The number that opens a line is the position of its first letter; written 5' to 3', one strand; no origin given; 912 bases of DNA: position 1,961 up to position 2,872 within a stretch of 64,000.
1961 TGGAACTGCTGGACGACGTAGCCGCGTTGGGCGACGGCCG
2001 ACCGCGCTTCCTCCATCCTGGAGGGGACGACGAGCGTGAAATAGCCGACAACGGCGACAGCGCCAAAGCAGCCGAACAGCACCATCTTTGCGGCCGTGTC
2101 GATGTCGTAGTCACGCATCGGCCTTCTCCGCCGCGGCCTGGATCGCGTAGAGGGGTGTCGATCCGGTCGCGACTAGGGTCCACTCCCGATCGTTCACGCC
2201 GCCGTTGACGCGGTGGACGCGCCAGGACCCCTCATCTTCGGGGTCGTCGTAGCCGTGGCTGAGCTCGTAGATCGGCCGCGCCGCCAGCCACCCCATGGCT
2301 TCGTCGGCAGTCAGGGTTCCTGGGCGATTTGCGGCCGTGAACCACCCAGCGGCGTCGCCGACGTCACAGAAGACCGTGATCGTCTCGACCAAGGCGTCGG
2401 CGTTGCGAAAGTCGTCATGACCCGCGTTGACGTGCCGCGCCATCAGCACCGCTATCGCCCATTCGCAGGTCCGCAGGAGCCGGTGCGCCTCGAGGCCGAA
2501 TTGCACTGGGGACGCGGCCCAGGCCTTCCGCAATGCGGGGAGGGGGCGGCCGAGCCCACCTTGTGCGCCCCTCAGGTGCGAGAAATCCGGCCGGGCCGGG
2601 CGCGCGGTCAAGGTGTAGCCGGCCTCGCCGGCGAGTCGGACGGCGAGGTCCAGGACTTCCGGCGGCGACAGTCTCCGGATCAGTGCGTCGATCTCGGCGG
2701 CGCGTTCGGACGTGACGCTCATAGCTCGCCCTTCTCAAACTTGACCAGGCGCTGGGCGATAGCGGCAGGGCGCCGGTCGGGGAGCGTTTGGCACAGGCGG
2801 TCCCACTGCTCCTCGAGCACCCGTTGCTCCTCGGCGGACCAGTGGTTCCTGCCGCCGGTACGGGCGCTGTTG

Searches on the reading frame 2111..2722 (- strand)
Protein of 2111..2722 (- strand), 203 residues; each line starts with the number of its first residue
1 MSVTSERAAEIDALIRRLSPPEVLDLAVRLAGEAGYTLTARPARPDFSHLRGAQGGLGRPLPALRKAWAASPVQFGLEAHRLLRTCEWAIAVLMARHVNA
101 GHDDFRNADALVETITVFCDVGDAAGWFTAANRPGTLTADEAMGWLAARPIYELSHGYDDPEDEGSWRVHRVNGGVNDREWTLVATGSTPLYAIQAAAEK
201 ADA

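Call 66: search_protein_families(library=pfam, proteins=[window:2111-2722:-], max_evalue=0.001)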
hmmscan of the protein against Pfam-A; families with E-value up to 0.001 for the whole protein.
window:2111-2722:- (203 aa): 1 family
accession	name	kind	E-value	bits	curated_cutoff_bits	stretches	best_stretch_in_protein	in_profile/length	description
PF03771.21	SPDY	-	0.0008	19.8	25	1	159-199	12-53/61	Domain of unknown function (DUF317)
